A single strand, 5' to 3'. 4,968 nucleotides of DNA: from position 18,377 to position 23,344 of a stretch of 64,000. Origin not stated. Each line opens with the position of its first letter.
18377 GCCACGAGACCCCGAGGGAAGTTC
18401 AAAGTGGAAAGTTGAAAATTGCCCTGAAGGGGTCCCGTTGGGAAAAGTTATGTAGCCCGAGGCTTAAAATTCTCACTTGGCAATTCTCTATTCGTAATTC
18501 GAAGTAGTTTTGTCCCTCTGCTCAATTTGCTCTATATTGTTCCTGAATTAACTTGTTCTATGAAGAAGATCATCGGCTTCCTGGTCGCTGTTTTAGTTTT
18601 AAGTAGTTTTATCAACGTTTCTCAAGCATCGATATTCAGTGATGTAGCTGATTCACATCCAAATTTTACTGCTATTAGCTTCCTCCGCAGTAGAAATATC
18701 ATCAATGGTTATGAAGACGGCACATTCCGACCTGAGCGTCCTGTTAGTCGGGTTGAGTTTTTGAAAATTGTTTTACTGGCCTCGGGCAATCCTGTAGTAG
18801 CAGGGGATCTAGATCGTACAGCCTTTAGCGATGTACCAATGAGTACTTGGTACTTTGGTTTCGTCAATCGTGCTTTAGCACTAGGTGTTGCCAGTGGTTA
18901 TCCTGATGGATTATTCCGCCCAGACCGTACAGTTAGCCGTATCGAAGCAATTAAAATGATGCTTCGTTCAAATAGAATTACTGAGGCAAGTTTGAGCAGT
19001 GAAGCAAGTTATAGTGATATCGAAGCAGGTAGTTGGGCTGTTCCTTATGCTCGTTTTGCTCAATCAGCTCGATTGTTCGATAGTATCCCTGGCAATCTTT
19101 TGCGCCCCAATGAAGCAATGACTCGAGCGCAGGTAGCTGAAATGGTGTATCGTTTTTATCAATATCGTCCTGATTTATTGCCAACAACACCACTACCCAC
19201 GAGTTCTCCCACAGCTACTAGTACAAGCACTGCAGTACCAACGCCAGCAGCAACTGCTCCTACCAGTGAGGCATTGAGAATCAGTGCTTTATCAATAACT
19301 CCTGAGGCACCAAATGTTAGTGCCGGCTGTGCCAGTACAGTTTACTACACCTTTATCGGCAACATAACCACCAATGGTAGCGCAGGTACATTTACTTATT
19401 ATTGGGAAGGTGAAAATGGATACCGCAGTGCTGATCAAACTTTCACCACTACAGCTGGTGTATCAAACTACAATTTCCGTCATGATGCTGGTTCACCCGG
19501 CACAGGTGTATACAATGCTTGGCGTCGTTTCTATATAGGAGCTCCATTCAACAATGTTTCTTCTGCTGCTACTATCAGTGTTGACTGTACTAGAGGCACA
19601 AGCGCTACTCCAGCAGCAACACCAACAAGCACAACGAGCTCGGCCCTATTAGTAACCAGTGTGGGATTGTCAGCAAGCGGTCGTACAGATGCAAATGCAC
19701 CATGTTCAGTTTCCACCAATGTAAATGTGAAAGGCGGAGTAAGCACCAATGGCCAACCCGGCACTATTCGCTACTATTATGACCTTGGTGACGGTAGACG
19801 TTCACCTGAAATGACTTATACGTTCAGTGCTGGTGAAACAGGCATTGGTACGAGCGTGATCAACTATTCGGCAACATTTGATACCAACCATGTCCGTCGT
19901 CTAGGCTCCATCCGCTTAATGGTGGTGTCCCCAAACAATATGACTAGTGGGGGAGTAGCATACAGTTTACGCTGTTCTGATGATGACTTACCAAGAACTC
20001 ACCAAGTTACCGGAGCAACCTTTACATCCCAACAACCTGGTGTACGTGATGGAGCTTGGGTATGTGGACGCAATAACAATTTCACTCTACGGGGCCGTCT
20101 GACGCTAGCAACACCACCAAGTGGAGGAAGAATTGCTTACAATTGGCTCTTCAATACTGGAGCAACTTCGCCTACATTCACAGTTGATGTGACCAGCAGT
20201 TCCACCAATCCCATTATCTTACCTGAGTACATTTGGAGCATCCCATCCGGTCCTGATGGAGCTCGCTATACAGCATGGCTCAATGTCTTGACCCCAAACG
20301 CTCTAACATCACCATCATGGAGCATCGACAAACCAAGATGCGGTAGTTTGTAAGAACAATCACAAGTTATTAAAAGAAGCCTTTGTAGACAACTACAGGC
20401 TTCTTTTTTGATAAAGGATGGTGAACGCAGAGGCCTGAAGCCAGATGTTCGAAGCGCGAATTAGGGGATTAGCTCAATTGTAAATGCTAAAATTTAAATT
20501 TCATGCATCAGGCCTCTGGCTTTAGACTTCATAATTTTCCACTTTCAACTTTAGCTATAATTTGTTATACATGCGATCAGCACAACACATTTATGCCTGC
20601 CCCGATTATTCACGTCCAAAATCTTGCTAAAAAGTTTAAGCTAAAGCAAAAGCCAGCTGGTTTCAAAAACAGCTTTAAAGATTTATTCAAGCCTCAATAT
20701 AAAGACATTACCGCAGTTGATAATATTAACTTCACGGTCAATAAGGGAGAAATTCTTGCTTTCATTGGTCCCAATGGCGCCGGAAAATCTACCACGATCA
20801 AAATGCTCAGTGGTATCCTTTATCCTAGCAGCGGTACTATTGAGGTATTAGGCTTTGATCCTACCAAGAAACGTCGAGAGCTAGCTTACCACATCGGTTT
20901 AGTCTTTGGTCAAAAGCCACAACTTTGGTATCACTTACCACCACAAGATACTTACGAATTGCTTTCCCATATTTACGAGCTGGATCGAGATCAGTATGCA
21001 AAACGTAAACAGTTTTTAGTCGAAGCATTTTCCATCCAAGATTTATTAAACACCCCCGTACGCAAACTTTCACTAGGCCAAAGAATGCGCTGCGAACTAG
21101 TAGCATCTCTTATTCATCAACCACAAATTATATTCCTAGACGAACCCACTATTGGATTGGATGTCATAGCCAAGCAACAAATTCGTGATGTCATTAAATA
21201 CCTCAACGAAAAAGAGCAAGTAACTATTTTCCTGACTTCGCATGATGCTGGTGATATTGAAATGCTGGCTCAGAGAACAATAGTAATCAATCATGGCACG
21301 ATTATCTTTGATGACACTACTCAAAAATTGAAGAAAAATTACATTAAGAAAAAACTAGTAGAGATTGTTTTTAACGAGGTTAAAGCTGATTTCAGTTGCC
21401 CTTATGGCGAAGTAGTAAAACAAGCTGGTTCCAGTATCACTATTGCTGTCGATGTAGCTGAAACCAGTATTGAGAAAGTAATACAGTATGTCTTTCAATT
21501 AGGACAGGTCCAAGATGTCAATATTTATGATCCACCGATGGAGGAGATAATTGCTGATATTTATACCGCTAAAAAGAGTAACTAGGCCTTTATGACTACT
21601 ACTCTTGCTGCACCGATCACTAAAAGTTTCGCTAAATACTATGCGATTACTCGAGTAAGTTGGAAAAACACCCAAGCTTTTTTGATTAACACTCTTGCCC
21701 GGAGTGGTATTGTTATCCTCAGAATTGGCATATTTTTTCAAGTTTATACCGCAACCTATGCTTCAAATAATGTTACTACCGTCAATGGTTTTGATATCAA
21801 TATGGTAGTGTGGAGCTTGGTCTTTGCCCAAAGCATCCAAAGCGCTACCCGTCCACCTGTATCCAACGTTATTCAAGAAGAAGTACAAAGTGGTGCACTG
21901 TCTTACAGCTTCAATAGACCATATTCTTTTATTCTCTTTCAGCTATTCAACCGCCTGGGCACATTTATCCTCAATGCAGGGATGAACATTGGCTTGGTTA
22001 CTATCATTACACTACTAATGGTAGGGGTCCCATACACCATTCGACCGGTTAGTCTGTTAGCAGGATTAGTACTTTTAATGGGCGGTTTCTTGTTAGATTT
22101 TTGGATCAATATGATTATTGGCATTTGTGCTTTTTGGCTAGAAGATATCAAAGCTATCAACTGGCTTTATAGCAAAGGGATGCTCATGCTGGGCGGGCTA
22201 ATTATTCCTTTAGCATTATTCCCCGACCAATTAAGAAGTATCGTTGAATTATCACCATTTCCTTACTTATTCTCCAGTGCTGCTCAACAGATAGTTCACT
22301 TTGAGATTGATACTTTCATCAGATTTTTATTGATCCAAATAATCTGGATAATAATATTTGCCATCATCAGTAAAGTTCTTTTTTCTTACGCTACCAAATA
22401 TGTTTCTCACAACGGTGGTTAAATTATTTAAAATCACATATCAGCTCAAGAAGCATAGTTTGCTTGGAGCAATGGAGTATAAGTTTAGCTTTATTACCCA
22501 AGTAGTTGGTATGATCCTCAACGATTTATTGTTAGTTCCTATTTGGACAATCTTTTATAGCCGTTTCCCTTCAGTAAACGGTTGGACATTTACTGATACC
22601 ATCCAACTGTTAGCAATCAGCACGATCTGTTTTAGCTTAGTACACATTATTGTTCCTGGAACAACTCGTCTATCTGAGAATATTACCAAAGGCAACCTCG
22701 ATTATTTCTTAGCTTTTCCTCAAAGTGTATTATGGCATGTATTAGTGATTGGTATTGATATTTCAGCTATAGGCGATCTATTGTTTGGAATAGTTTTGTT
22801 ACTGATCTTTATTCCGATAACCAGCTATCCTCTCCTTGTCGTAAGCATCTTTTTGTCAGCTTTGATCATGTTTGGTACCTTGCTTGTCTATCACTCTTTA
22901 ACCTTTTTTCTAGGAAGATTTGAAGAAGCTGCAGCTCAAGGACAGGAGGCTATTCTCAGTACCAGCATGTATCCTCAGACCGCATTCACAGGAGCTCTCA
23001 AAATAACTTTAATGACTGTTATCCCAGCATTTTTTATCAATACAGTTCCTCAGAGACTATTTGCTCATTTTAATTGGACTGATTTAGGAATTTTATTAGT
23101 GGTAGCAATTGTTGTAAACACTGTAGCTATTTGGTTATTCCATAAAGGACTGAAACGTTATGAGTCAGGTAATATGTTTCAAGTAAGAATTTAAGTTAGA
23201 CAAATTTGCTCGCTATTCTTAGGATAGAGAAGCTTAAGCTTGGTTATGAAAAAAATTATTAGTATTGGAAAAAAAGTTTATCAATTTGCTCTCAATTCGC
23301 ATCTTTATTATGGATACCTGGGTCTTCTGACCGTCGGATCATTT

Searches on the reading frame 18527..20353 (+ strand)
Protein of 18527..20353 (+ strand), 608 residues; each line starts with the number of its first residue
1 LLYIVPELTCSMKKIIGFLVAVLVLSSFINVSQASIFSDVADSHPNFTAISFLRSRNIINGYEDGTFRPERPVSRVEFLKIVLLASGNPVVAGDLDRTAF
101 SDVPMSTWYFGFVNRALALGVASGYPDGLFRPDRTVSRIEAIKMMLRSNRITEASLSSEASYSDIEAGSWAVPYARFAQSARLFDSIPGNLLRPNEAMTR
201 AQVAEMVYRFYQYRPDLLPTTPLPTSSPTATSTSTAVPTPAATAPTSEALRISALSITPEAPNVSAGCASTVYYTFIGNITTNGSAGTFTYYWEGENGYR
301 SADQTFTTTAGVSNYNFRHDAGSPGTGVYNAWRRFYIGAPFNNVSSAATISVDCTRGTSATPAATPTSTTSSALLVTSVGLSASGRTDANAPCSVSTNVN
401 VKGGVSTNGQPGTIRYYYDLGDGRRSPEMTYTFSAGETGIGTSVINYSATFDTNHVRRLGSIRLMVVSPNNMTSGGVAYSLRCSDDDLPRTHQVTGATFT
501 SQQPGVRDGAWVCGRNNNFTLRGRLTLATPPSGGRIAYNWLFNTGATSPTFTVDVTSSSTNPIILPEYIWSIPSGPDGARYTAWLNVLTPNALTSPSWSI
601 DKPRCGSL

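Call 54: search_protein_families(library=pfam, proteins=[window:18527-20353:+], max_evalue=0.0001)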
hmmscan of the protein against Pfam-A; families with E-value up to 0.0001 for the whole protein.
window:18527-20353:+ (608 aa): 1 family
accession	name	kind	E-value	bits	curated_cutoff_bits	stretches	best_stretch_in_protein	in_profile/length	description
PF00395.25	SLH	-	4.4e-35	119.8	20.8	3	100-142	2-44/44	S-layer homology domain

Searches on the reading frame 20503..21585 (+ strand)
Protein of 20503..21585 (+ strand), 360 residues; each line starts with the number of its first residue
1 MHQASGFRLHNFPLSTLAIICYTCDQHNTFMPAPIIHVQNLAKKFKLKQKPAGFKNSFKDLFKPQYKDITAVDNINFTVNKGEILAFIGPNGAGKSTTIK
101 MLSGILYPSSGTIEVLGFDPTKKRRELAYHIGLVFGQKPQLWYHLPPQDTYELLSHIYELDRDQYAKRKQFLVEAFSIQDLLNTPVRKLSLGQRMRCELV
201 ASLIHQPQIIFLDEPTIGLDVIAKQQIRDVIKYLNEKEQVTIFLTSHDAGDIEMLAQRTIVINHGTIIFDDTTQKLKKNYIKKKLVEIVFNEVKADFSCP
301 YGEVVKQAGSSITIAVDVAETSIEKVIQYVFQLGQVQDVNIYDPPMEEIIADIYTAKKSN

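Call 17: search_protein_families(library=pfam, proteins=[window:20503-21585:+], max_evalue=0.001)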
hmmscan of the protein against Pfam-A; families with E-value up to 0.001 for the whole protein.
window:20503-21585:+ (360 aa): 4 families
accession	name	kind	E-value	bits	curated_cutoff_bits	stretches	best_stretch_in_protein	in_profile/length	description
PF00005.33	ABC_tran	-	8e-30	104.7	25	1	73-216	2-136/137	ABC transporter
PF13304.12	AAA_21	-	2.1e-12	48.2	27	1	151-248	186-299/304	AAA domain, putative AbiEii toxin, Type IV TA system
PF13476.12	AAA_23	-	1.8e-05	25.9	27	1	74-269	14-177/201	AAA domain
PF13401.12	AAA_22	-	0.00045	21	27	1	83-166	6-84/130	AAA domain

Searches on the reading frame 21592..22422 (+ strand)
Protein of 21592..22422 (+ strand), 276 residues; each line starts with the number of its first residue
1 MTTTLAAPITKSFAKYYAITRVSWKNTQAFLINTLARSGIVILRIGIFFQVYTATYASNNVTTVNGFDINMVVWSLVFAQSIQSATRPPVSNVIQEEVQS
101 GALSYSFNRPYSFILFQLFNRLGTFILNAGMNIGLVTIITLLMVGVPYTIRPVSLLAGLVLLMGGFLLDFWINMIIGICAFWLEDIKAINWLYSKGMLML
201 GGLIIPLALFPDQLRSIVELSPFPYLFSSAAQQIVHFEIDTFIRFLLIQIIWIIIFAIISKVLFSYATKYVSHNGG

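Call 17: search_protein_families(library=pfam, proteins=[window:21592-22422:+], max_evalue=0.001)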
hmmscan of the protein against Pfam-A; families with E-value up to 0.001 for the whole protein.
window:21592-22422:+ (276 aa): 1 family
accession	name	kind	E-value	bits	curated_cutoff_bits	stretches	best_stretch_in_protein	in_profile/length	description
PF06182.17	ABC2_membrane_6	-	2e-10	41.3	22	1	59-270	16-225/229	ABC-2 family transporter protein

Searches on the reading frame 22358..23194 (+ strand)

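Call 17: search_protein_families(library=pfam, proteins=[window:22358-23194:+], max_evalue=0.001)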
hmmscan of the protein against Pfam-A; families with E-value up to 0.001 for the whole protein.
window:22358-23194:+ (278 aa): 1 family
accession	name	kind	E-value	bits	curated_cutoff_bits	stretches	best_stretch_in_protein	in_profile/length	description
PF06182.17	ABC2_membrane_6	-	1.1e-29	104.3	22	1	62-270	10-227/229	ABC-2 family transporter protein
